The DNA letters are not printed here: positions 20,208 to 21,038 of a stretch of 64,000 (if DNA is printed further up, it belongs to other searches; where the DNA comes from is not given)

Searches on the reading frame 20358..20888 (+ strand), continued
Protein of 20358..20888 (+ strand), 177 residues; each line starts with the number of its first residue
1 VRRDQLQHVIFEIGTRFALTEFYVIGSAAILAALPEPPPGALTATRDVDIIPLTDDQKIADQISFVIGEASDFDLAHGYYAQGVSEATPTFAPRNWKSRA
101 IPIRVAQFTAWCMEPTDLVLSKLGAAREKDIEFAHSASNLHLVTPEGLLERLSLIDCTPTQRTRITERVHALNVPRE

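Call 95: search_dna_similar(query=L122:4215-5069:+, collection=plasmids, mode=protein, max_rows=30, rows=spread, max_evalue=1e-8)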
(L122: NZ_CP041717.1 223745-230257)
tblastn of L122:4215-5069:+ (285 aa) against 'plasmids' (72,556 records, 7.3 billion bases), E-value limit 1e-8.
Records with a match: 12; places in all: 12; records where one place covers at least 80% of the query: 5.
Best place of each record, by identity: >=99% 1; <60% 11.
By first word of the organism name: Achromobacter 4; Acetobacter 2; Acidiphilium 1; Xanthobacter 1; Cupriavidus 1; Ammonifex 1; Rhizobium 1; Thalassospira 1.
By predicted mobility (MOB-suite, as given by PLSDB): non-mobilizable 11; mobilizable 1.
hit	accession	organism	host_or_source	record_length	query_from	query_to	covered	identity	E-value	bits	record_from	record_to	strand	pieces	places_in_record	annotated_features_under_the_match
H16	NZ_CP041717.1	Acidiphilium multivorum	Cell culture,activated sludge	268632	1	285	100%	100.0%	0e+0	578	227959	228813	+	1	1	nucleotidyl transferase AbiEii/AbiGii toxin family protein | hypothetical protein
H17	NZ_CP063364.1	Xanthobacter dioxanivorans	pure culture,active sludge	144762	1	282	99%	45.6%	2e-73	251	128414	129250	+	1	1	nucleotidyl transferase AbiEii/AbiGii toxin family protein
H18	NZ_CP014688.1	Acetobacter persici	water kefir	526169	1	277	97%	41.7%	5e-65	227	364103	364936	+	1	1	nucleotidyl transferase AbiEii/AbiGii toxin family protein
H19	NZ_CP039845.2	Acetobacter pasteurianus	whole organism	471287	1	275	96%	41.7%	1e-66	231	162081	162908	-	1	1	nucleotidyl transferase AbiEii/AbiGii toxin family protein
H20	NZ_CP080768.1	Cupriavidus pinatubonensis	genomic assembly,soil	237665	19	250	81%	30.8%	3e-16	86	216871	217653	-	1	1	nucleotidyl transferase AbiEii/AbiGii toxin family protein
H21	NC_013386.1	Ammonifex degensii KC4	-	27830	12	190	63%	34.4%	8e-16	85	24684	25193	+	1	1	nucleotidyl transferase AbiEii/AbiGii toxin family protein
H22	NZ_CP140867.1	Rhizobium leguminosarum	Trifolium pratense,whole organism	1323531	2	191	67%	31.2%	2e-13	78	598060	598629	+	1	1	record has no annotation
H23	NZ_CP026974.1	Achromobacter insolitus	Homo sapiens,endotracheal aspirate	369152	18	191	61%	32.8%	2e-18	92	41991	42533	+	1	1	nucleotidyl transferase AbiEii/AbiGii toxin family protein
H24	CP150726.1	Achromobacter denitrificans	Homo sapiens,culture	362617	18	191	61%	32.8%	2e-18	92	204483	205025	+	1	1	nucleotidyl transferase AbiEii/AbiGii toxin family protein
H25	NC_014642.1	Achromobacter xylosoxidans A8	-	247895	18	191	61%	32.8%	5e-18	91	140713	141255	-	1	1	nucleotidyl transferase AbiEii/AbiGii toxin family protein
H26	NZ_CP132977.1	Achromobacter seleniivolatilans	cell culture,seleniferous soil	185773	18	191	61%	31.8%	1e-15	84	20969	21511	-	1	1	nucleotidyl transferase AbiEii/AbiGii toxin family protein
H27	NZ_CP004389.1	Thalassospira xiamenensis M-5 = DSM 17429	surface seawater from the sea close to ...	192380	5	186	64%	25.9%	5e-10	67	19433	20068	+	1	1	nucleotidyl transferase AbiEii/AbiGii toxin family protein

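Call 96: get_annotated_region(hit=H17, flank=400)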
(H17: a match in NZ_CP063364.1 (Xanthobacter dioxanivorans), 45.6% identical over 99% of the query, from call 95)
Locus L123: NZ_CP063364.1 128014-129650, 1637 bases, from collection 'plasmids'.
description: Xanthobacter dioxanivorans strain YN2 plasmid unnamed2, complete sequence
organism: Xanthobacter dioxanivorans (NCBI taxid 2528964)
taxonomy: Bacteria; Pseudomonadota; Alphaproteobacteria; Hyphomicrobiales; Xanthobacteraceae; Xanthobacter; Xanthobacter dioxanivorans
host: -; source: pure culture,active sludge; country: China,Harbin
typing (MOB-suite, as given by PLSDB): non-mobilizable
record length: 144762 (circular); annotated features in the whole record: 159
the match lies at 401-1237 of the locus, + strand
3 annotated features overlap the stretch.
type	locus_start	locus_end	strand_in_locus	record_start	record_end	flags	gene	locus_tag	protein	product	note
CDS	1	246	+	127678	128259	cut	-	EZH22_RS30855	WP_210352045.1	hypothetical protein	-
CDS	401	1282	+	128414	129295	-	-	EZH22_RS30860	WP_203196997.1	nucleotidyl transferase AbiEii/AbiGii toxin family protein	-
CDS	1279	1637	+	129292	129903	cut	-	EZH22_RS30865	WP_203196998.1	hypothetical protein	-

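Call 97: get_annotated_region(hit=H18, flank=400)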
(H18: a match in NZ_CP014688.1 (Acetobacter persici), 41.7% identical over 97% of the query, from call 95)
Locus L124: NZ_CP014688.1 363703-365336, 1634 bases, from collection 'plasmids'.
description: Acetobacter persici strain TMW2.1084 plasmid pAC1084_1, complete sequence
organism: Acetobacter persici (NCBI taxid 1076596)
taxonomy: Bacteria; Pseudomonadota; Alphaproteobacteria; Rhodospirillales; Acetobacteraceae; Acetobacter; Acetobacter persici
host: -; source: water kefir; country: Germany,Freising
typing (MOB-suite, as given by PLSDB): non-mobilizable
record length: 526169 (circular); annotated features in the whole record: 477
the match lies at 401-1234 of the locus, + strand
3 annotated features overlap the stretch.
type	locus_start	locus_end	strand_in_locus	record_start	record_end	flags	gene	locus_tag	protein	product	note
CDS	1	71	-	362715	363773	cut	-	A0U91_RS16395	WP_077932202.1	hypothetical protein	-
CDS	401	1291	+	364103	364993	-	-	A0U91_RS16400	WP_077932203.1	nucleotidyl transferase AbiEii/AbiGii toxin family protein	-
CDS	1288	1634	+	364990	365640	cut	-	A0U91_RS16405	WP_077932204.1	hypothetical protein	-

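Call 98: get_annotated_region(hit=H20, flank=400)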
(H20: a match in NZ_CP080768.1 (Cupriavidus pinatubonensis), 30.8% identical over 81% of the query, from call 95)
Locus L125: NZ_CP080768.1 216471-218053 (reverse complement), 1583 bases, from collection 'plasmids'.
description: Cupriavidus pinatubonensis strain HN-2 plasmid p1, complete sequence
organism: Cupriavidus pinatubonensis (NCBI taxid 248026)
taxonomy: Bacteria; Pseudomonadota; Betaproteobacteria; Burkholderiales; Burkholderiaceae; Cupriavidus; Cupriavidus pinatubonensis
host: -; source: genomic assembly,soil; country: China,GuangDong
typing (MOB-suite, as given by PLSDB): non-mobilizable
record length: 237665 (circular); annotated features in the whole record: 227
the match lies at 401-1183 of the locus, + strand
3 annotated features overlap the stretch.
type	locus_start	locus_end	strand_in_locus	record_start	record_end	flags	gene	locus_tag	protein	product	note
CDS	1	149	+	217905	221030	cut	-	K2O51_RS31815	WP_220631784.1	hypothetical protein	-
CDS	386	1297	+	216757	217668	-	-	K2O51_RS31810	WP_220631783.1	nucleotidyl transferase AbiEii/AbiGii toxin family protein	-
CDS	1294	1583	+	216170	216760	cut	-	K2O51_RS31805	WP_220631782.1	hypothetical protein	-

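Call 99: get_annotated_region(hit=H21, flank=600)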
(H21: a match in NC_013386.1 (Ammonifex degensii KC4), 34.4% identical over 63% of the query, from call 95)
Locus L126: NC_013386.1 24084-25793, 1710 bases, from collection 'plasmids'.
description: Ammonifex degensii KC4 plasmid pADEG01, complete sequence
organism: Ammonifex degensii KC4 (NCBI taxid 429009)
taxonomy: Bacteria; Bacillota; Clostridia; Thermoanaerobacterales; Thermoanaerobacteraceae; Ammonifex; Ammonifex degensii; Ammonifex degensii KC4
host: -; source: -; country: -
typing (MOB-suite, as given by PLSDB): non-mobilizable; replicon rep_cluster_298
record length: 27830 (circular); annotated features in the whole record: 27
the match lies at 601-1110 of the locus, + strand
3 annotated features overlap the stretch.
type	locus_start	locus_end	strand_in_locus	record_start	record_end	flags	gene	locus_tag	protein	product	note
CDS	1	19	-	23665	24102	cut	-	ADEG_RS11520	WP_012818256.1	helix-turn-helix domain-containing protein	-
CDS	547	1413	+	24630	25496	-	-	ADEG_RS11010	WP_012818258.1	nucleotidyl transferase AbiEii/AbiGii toxin family protein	-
CDS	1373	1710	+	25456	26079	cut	-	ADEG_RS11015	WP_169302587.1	type IV toxin-antitoxin system AbiEi family antitoxin domain-containing protein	-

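Call 100: get_annotated_region(hit=H23, flank=600)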
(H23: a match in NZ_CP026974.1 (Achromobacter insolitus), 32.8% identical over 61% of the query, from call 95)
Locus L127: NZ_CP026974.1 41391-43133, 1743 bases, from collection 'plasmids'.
description: Achromobacter insolitus strain FDAARGOS_88 plasmid unnamed1, complete sequence
organism: Achromobacter insolitus (NCBI taxid 217204)
taxonomy: Bacteria; Pseudomonadota; Betaproteobacteria; Burkholderiales; Alcaligenaceae; Achromobacter; Achromobacter insolitus
host: -; source: Homo sapiens,endotracheal aspirate; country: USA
typing (MOB-suite, as given by PLSDB): non-mobilizable; replicon rep_cluster_179; mating-pair formation MPF_I
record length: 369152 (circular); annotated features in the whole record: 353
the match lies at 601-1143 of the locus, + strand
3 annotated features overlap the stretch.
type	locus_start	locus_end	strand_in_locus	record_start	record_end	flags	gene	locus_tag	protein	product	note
CDS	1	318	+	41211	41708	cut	-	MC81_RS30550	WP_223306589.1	hypothetical protein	-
CDS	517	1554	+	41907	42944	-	-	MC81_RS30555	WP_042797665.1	nucleotidyl transferase AbiEii/AbiGii toxin family protein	-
CDS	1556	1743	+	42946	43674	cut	-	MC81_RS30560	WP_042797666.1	hypothetical protein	-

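Call 101: get_annotated_region(hit=H26, flank=600)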
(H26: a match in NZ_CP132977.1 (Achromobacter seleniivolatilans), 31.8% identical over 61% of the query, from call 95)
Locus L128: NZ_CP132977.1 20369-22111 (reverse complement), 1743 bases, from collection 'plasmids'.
description: Achromobacter seleniivolatilans strain R39 plasmid unnamed, complete sequence
organism: Achromobacter seleniivolatilans (NCBI taxid 3047478)
taxonomy: Bacteria; Pseudomonadota; Betaproteobacteria; Burkholderiales; Alcaligenaceae; Achromobacter; Achromobacter seleniivolatilans
host: -; source: cell culture,seleniferous soil; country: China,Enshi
typing (MOB-suite, as given by PLSDB): non-mobilizable; mating-pair formation MPF_I
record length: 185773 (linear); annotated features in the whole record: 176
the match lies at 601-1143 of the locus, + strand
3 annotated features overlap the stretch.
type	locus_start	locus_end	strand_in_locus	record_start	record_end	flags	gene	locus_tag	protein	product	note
CDS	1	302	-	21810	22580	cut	-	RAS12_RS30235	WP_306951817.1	MipA/OmpV family protein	-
CDS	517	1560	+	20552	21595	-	-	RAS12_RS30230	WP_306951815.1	nucleotidyl transferase AbiEii/AbiGii toxin family protein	-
CDS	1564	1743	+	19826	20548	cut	-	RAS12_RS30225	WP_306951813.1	hypothetical protein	-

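Call 102: get_annotated_region(hit=H27, flank=600)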
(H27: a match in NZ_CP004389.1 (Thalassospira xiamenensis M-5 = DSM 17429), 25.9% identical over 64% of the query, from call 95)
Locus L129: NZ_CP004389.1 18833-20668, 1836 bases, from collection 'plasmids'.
description: Thalassospira xiamenensis M-5 = DSM 17429 strain M-5 plasmid unnamed, complete sequence
organism: Thalassospira xiamenensis M-5 = DSM 17429 (NCBI taxid 1123366)
taxonomy: Bacteria; Pseudomonadota; Alphaproteobacteria; Rhodospirillales; Thalassospiraceae; Thalassospira; Thalassospira xiamenensis; Thalassospira xiamenensis M-5 = DSM 17429
host: -; source: surface seawater from the sea close to Xiamen, China; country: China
typing (MOB-suite, as given by PLSDB): non-mobilizable
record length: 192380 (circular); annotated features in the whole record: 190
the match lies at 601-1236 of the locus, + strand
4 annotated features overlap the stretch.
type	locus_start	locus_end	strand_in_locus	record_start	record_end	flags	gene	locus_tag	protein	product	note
CDS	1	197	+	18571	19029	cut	-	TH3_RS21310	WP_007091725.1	hypothetical protein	-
CDS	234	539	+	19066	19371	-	-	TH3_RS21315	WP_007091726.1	hypothetical protein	-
CDS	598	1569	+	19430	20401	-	-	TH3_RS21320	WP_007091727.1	nucleotidyl transferase AbiEii/AbiGii toxin family protein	-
CDS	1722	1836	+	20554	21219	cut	-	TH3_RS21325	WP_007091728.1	hypothetical protein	-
